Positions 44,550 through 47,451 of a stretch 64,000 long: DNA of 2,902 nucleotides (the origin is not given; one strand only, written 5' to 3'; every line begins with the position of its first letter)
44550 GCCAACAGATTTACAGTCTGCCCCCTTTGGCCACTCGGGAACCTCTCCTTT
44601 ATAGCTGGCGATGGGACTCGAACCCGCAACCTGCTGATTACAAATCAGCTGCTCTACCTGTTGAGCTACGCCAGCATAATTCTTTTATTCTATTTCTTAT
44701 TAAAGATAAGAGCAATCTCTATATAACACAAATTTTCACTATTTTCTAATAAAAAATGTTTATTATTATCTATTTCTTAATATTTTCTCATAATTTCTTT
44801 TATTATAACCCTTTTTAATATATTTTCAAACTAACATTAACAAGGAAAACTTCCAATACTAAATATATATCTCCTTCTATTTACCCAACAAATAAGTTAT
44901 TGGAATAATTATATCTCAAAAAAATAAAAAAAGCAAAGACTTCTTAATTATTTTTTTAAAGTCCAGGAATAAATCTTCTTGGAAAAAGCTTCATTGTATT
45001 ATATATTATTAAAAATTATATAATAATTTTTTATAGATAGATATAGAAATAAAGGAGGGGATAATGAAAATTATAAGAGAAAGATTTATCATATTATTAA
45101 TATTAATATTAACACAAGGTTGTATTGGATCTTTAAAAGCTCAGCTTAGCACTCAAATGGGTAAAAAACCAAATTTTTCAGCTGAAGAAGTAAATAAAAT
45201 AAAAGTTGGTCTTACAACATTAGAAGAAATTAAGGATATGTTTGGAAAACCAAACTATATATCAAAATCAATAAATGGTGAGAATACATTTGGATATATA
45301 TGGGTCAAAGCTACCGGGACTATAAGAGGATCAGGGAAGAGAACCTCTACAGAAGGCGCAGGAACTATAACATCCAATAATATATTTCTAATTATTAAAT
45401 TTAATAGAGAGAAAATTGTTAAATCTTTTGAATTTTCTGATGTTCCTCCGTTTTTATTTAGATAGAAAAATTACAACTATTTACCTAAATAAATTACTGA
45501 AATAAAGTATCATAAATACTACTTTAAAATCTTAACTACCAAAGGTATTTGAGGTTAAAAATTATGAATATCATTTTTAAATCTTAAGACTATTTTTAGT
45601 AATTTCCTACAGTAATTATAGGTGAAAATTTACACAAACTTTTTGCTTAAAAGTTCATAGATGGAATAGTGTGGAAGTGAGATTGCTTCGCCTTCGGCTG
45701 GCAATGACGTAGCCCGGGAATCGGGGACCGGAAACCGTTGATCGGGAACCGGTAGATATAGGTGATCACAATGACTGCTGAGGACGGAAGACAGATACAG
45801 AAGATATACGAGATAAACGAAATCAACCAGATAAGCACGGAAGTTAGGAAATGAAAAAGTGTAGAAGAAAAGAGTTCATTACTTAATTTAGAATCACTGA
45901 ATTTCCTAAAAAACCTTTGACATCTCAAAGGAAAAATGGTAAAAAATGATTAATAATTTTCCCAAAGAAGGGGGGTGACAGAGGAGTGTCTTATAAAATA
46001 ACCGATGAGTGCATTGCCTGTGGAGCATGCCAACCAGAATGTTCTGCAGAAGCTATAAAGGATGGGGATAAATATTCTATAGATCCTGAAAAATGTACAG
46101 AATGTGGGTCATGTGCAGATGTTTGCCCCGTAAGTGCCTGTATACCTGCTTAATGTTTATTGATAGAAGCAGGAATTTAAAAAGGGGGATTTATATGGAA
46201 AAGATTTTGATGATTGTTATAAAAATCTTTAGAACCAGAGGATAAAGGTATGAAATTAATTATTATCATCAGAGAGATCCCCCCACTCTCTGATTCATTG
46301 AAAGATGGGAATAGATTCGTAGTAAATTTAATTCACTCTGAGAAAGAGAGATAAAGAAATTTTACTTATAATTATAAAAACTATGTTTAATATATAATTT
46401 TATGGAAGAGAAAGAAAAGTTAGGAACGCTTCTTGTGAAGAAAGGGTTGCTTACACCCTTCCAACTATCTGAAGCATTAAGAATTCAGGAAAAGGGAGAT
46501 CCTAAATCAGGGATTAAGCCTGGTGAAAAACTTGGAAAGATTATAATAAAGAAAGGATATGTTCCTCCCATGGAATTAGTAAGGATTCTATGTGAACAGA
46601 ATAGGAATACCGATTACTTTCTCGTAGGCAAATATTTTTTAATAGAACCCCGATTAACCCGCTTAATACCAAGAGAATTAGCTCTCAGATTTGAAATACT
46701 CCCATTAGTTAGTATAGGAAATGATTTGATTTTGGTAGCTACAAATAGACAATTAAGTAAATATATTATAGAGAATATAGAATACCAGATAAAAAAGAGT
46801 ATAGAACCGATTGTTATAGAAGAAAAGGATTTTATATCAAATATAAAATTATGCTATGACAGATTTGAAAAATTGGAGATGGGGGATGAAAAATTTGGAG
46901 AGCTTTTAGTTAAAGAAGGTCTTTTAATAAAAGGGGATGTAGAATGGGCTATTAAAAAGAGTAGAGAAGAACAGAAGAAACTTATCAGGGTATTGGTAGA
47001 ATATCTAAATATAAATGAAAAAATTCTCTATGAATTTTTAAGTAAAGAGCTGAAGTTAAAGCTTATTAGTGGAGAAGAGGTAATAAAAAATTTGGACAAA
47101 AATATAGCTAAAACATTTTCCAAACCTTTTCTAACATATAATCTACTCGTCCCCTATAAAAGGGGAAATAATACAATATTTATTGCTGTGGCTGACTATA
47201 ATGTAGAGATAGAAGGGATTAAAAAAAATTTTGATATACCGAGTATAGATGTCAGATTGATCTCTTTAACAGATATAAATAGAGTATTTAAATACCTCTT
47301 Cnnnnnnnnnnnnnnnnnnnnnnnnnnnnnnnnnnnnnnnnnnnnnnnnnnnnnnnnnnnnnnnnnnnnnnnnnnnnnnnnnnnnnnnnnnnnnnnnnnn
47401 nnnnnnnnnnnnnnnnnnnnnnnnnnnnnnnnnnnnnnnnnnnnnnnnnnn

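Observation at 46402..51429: Orphan MshE/PilB-like secretion ATPase operon with TPR-membrane and LysM-secreted partners: a split FimV-like module without pilins or a PilC platform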

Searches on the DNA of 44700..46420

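Call 77: search_rna_families(source=window, start=44700, end=46420, threshold=evalue, max_evalue=1)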
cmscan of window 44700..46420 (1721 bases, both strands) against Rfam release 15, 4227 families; matches with E-value up to 1: 0.
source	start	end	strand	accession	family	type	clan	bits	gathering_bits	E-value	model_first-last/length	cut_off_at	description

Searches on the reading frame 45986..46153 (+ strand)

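Call 55: search_protein_families(library=pfam, proteins=[window:45986-46153:+], max_evalue=0.01)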
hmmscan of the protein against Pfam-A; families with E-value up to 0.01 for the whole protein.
window:45986-46153:+ (55 aa): 13 families
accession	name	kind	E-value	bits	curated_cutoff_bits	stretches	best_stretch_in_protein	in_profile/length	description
PF00037.32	Fer4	-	2.9e-13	49.5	21.1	2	31-51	2-22/24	4Fe-4S binding domain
PF12797.12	Fer4_2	-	5.2e-10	39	24.5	2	30-49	3-22/22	4Fe-4S binding domain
PF12838.12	Fer4_7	-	4.9e-09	36.9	27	1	9-51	2-52/52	4Fe-4S dicluster domain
PF14697.11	Fer4_21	-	4.1e-08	33.7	35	1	7-53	6-57/59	4Fe-4S dicluster domain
PF12837.12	Fer4_6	-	3.2e-07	30.4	25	1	32-51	4-23/24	4Fe-4S binding domain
PF13187.11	Fer4_9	-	4e-07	30.4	27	1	8-50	1-50/52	4Fe-4S dicluster domain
PF13237.11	Fer4_10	-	4.6e-07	30.1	25.5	1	4-48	4-53/53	4Fe-4S dicluster domain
PF12800.12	Fer4_4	-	8.9e-07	29.2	24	1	34-49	1-16/17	4Fe-4S binding domain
PF13484.11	Fer4_16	-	8.5e-06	26.9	30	1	8-38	1-30/66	4Fe-4S double cluster binding domain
PF13183.11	Fer4_8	-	1.1e-05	26.3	27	0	35-50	3-18/68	4Fe-4S dicluster domain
PF12798.12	Fer4_3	-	1.6e-05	25.8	27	1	37-51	1-15/15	4Fe-4S binding domain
PF25160.1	LdpA_Fe-S-bd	-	2.9e-05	24.2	27.6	1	15-50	9-41/49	LdpA Fe-S cluster-binding domain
PF13534.11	Fer4_17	-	0.0017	19.3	22.2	0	34-49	43-58/61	4Fe-4S dicluster domain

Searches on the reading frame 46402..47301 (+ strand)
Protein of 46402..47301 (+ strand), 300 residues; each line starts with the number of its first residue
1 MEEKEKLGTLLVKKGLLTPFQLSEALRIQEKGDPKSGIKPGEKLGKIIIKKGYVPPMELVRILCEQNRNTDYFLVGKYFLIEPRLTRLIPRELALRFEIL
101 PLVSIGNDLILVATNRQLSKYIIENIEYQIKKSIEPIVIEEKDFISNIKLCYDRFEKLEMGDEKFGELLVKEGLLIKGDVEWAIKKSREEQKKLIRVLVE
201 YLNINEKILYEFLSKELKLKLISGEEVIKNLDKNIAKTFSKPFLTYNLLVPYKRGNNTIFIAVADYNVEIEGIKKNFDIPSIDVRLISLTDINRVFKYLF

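Call 36: find_related_loci(query=A3, collection=genome_contigs, flank=10000)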
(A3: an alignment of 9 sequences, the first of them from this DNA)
Query A3 (300 aa) in genome_contigs; peptide patterns used: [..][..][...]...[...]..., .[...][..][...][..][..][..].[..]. (x = any residue, [..] = any of these).
61 stretches matched a pattern; 9 encode a relative of the query (tblastn E <= 1e-3); 9 distinct loci.
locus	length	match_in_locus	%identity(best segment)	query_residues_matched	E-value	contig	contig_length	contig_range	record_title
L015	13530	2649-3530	40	6-300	2e-69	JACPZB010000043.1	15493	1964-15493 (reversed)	MAG: Deltaproteobacteria bacterium isolate NC_groundwater_878_Pr1_S2p5_43_21 Montesol18_S2p5_coassembly_scaffold_260906,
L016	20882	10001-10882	39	6-300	3e-67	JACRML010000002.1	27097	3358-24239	MAG: Deltaproteobacteria bacterium isolate NC_groundwater_1906_Pr3_S2p5_42_12 SR2-18-S2p5_coassembly_scaffold_65238, who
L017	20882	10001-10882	39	6-300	1e-65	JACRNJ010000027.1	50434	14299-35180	MAG: Deltaproteobacteria bacterium isolate NC_groundwater_1932_Pr3_S-0.2um_42_6 scaffold_241508, whole genome shotgun se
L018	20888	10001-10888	36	4-300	1e-63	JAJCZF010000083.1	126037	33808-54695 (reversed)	MAG: Deltaproteobacteria bacterium isolate OFTM14 OFTM14_82, whole genome shotgun sequence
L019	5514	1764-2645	37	6-300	9e-62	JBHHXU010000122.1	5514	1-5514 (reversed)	MAG: Thermodesulfobacteriota bacterium isolate D_1_bin.2 NODE_9066_length_5514_cov_3.977102, whole genome shotgun sequen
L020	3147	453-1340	33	4-300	1e-59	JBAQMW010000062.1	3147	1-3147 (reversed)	MAG: Thermodesulfobacteriota bacterium isolate MFD12058_ilm_asm_bin5 k127_20531, whole genome shotgun sequence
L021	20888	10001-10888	33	4-300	1e-58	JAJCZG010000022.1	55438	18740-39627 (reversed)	MAG: Deltaproteobacteria bacterium isolate OFTM298 OFTM298_21, whole genome shotgun sequence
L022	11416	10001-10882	33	6-300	3e-56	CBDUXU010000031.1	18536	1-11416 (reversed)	MAG TPA_asm: uncultured bacterium isolate SRR22302371_binner23_Refined_36 genome assembly, contig: ERZ26661859.1916, who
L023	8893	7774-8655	36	6-300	3e-58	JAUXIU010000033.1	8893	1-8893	MAG: Deltaproteobacteria bacterium isolate CSMAG_3064 CSMAG_3064_k127_6573030_length_8893_cov_82.6507, whole genome shot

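Call 58: find_related_loci(query=A3, collection=metagenome_contigs, flank=8000)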
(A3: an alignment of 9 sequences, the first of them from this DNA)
Query A3 (300 aa) in metagenome_contigs; peptide patterns used: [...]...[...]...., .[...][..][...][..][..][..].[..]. (x = any residue, [..] = any of these).
157 stretches matched a pattern; 1 encode a relative of the query (tblastn E <= 1e-3); 1 distinct loci.
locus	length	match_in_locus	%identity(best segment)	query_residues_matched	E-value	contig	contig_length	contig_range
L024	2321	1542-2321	38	1-260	2e-58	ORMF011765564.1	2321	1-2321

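Call 91: search_protein_families(library=pfam, proteins=[L019:326-919:+, L019:846-1310:+, L019:1362-1733:+, L019:4117-4668:-, L024:376-990:+, L024:1021-1470:+, L015:1109-1735:+, L015:2262-2627:+, L015:4893-5810:+, L015:10-1077:+], max_evalue=0.01)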
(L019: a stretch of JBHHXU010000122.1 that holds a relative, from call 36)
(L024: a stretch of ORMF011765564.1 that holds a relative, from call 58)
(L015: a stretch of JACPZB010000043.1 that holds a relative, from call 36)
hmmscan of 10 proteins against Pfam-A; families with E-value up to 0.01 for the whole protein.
L019:326-919:+ (197 aa): 1 family
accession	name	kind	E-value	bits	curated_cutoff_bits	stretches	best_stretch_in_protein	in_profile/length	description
PF00672.30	HAMP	-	8.9e-05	23.2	25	1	88-138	2-52/53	HAMP domain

L019:846-1310:+ (154 aa): 2 families
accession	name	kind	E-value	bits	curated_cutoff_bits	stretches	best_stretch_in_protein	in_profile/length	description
PF16732.10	ComP_DUS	-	1.9e-09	38.7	27.3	1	58-130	1-75/87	Type IV minor pilin ComP, DNA uptake sequence receptor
PF07963.17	N_methyl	-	1.2e-07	31.4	21.2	1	31-57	1-27/27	Prokaryotic N-terminal methylation motif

L019:1362-1733:+ (123 aa): 2 families
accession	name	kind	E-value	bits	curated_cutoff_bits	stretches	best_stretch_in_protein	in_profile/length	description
PF01258.23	zf-dskA_traR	-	1.3e-12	47.9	24.9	1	86-121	1-36/36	Prokaryotic dksA/traR C4-type zinc finger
PF18930.5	DUF5679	-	0.0074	16.9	27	1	69-97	4-36/40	Domain of unknown function (DUF5679)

L019:4117-4668:- (183 aa): 0 families

L024:376-990:+ (204 aa): 0 families

L024:1021-1470:+ (149 aa): 2 families
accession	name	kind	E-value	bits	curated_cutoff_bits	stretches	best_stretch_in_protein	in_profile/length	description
PF16732.10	ComP_DUS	-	4.7e-09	37.4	27.3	1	56-125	1-75/87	Type IV minor pilin ComP, DNA uptake sequence receptor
PF07963.17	N_methyl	-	0.00039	20.3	21.2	1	32-55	4-27/27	Prokaryotic N-terminal methylation motif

L015:1109-1735:+ (208 aa): 1 family
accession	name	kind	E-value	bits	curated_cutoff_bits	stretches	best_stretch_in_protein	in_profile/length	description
PF13150.11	TraL_transposon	-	0.0056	16.9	27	0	14-45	15-46/86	Conjugative transposon protein TraL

L015:2262-2627:+ (121 aa): 1 family
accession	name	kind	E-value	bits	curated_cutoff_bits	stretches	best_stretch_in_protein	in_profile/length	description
PF01258.23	zf-dskA_traR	-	4.6e-12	46.2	24.9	1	86-120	1-35/36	Prokaryotic dksA/traR C4-type zinc finger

L015:4893-5810:+ (305 aa): 1 family
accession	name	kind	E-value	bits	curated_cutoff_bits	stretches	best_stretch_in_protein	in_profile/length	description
PF04055.27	Radical_SAM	-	3.1e-14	53.9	29.5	1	80-212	2-139/166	Radical SAM superfamily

L015:10-1077:+ (355 aa): 1 family
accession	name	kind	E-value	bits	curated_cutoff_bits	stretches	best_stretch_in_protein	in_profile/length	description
PF01941.24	AdoMet_Synthase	-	3e-143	477.9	27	1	2-351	50-395/395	S-adenosylmethionine synthetase (AdoMet synthetase)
